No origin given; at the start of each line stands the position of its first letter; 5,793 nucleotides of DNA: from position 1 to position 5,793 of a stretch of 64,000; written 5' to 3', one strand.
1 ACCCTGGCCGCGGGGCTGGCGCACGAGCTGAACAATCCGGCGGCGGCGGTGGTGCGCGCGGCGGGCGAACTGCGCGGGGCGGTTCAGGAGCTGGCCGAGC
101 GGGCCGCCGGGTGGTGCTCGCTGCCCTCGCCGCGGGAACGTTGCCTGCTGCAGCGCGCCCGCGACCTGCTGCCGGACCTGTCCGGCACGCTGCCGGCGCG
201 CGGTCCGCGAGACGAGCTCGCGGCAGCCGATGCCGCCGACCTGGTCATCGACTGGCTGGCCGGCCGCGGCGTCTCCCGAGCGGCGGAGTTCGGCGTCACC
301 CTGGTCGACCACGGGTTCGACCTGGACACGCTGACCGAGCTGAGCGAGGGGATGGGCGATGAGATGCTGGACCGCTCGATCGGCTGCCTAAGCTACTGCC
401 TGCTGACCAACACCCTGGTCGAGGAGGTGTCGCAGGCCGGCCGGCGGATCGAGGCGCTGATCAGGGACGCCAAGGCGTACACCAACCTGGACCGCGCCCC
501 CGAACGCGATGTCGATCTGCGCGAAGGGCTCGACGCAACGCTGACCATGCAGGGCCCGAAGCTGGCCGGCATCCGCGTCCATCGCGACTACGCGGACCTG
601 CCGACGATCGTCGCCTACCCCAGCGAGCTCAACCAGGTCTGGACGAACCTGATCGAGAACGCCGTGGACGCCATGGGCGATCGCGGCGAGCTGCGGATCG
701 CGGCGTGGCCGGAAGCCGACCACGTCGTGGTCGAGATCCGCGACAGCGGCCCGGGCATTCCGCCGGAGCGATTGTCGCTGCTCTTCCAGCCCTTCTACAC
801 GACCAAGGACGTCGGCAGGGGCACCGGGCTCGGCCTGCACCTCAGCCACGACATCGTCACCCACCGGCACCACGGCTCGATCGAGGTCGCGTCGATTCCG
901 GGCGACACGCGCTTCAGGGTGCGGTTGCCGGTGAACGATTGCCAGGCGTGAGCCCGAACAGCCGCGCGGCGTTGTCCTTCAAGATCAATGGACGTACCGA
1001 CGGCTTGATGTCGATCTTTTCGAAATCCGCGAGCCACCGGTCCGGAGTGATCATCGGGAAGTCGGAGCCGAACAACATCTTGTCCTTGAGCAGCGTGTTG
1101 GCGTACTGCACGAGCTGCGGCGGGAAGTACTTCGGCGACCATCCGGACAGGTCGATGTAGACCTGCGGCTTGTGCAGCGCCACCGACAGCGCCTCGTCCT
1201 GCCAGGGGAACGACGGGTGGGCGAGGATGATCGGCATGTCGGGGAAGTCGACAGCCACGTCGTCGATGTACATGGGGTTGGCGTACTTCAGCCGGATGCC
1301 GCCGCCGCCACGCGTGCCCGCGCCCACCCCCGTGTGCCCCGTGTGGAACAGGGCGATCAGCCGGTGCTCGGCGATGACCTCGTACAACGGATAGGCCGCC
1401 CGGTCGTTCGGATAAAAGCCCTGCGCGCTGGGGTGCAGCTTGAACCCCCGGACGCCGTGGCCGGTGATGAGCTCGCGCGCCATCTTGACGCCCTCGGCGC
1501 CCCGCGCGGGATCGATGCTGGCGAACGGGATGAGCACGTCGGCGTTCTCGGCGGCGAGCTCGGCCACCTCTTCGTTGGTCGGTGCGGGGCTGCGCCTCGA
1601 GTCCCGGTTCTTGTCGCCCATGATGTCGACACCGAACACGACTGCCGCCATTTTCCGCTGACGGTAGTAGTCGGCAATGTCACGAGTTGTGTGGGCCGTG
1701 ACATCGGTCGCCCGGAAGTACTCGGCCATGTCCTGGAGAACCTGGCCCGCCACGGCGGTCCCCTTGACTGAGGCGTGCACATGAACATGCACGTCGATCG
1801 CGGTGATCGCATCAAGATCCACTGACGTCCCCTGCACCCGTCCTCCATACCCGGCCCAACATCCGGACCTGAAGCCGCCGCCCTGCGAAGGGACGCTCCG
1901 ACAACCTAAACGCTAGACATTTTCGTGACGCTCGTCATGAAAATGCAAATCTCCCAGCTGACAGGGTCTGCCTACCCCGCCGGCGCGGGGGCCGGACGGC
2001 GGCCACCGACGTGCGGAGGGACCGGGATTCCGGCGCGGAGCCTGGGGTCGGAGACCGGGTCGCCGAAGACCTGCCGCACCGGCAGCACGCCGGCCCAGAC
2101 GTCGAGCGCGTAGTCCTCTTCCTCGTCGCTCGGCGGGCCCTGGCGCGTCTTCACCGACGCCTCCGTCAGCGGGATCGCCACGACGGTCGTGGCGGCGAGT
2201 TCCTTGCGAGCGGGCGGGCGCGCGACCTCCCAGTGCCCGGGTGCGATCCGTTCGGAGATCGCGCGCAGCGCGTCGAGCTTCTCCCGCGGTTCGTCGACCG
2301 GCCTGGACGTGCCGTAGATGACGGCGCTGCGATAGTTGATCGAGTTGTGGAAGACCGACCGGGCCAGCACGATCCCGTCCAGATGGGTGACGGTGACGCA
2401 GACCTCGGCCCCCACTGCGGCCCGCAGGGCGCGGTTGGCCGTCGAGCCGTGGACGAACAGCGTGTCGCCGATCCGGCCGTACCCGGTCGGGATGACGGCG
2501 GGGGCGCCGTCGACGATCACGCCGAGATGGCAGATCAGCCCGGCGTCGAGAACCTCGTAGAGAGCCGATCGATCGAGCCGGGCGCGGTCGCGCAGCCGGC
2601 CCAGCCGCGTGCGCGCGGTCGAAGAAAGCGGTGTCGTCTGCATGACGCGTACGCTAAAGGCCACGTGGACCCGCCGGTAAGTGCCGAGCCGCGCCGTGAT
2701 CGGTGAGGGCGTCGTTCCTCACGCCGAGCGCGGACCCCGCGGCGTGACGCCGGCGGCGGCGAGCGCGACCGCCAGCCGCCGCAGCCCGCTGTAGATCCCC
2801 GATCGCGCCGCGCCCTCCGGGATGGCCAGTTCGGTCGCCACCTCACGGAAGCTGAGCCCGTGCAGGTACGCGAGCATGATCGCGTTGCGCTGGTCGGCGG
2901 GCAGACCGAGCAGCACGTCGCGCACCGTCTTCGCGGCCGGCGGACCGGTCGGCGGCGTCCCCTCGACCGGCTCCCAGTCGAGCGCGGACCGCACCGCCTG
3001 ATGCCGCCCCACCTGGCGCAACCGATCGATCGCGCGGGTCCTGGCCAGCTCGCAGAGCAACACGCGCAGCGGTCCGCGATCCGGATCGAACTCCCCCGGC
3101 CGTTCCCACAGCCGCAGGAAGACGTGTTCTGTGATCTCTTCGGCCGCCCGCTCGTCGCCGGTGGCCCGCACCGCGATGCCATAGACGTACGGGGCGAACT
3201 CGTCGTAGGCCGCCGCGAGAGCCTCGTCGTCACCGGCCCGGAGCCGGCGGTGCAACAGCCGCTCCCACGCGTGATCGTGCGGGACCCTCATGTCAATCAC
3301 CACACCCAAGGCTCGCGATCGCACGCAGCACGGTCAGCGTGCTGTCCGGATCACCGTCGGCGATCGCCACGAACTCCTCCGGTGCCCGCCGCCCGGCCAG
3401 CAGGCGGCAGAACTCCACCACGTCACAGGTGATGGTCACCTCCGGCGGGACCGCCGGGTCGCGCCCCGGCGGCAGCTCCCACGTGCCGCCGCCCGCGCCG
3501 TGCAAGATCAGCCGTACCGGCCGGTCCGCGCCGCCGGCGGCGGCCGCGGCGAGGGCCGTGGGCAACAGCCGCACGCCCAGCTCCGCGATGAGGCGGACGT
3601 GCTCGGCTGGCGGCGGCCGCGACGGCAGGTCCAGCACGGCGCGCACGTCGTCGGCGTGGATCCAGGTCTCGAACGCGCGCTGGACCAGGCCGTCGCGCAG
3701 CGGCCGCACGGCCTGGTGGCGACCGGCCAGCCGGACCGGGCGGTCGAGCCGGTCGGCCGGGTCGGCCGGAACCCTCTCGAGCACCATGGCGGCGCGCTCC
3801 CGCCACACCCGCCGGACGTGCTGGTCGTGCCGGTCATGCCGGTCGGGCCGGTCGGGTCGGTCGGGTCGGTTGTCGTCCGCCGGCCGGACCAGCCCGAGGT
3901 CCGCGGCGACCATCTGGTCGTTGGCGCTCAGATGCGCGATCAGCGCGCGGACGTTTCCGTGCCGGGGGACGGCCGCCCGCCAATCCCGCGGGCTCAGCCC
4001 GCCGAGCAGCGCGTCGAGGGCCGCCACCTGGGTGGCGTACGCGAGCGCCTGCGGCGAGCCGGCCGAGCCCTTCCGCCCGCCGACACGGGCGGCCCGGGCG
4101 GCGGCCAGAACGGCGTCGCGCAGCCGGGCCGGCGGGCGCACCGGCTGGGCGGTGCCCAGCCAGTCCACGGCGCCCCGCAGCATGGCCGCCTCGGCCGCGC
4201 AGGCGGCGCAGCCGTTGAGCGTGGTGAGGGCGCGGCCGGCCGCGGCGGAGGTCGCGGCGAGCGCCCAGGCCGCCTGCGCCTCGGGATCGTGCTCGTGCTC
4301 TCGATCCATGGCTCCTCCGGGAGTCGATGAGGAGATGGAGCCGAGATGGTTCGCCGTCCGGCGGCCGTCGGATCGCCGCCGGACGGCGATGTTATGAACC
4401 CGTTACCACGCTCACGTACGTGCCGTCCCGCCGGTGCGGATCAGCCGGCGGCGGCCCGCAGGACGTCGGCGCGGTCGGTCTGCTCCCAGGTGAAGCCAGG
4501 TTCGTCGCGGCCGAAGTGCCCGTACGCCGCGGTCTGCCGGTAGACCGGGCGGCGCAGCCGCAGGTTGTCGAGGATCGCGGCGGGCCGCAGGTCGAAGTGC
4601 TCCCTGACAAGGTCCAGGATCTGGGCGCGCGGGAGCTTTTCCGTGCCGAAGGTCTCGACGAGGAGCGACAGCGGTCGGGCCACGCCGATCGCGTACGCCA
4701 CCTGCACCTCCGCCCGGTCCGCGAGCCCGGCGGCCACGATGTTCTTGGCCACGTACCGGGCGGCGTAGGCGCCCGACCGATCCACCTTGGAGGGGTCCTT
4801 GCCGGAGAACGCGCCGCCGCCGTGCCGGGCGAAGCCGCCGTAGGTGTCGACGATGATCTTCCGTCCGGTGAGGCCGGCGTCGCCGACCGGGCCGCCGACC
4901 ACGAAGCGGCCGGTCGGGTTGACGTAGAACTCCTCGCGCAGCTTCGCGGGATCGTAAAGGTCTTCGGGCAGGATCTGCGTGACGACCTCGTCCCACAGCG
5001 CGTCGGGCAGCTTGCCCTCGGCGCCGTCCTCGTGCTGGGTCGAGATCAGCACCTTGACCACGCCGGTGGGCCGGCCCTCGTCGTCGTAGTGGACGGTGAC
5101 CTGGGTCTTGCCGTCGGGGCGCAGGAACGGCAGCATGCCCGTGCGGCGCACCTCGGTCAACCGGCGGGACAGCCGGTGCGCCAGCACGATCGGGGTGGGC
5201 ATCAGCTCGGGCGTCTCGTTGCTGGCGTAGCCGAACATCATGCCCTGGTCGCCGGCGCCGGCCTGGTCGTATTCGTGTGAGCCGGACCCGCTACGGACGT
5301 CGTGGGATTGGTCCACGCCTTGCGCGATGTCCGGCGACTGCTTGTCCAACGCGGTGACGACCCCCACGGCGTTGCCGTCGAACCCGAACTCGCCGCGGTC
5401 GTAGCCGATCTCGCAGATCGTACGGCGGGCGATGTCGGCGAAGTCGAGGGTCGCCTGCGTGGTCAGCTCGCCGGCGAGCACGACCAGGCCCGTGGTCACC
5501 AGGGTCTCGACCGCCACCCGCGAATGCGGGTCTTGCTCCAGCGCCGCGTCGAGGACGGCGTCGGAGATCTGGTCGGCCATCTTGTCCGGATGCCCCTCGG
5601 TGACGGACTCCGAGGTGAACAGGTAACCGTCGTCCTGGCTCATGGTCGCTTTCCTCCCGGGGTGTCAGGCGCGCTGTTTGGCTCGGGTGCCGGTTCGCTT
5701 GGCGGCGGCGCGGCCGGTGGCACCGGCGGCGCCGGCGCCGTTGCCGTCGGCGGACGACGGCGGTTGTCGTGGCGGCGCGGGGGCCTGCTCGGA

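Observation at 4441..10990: Compact one-carbon to methionine to SAM operon (purU, metV-like, metF, X, core-metE, metK) on the minus strand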

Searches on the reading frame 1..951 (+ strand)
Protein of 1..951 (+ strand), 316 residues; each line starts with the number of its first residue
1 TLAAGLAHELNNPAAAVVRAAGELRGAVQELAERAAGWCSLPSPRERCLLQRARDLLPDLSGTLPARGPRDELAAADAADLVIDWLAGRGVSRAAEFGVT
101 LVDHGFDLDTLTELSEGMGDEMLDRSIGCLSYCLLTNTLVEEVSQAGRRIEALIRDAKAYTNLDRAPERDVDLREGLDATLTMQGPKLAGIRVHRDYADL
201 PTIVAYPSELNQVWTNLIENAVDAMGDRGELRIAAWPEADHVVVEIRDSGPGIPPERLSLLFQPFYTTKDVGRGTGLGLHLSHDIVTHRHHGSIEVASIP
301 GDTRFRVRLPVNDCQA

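Call 31: search_protein_families(library=pfam, proteins=[window:1-951:+], max_evalue=0.001)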
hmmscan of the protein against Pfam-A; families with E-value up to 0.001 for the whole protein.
window:1-951:+ (316 aa): 2 families
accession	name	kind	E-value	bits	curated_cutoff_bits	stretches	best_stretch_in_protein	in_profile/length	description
PF02518.31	HATPase_c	-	5.6e-26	91.6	26.4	1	207-312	3-110/111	Histidine kinase-, DNA gyrase B-, and HSP90-like ATPase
PF13581.12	HATPase_c_2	-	0.0001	22.7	27.4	1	215-288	41-111/127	Histidine kinase-like ATPase domain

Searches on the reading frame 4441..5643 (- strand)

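Call 3: search_protein_families(library=pfam, proteins=[window:4441-5643:-], max_evalue=0.01)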
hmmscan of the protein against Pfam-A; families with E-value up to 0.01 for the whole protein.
window:4441-5643:- (400 aa): 3 families
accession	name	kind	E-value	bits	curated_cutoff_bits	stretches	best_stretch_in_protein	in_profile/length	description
PF02773.21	S-AdoMet_synt_C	-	2.5e-67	225.5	25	1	249-388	1-138/138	S-adenosylmethionine synthetase, C-terminal domain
PF02772.21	S-AdoMet_synt_M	-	8.4e-43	145.8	29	1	128-247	2-120/120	S-adenosylmethionine synthetase, central domain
PF00438.25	S-AdoMet_synt_N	-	2.3e-42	144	33.1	1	7-104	2-99/99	S-adenosylmethionine synthetase, N-terminal domain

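Call 4: search_protein_families(library=ncbifam, proteins=[window:4441-5643:-], max_evalue=0.01)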
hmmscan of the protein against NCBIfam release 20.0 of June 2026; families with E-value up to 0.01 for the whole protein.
window:4441-5643:- (400 aa): 1 family
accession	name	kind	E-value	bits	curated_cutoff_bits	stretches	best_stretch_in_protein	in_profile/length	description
TIGR01034.1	metK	equivalog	2.2e-165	550.2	309.4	1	8-398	1-376/377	methionine adenosyltransferase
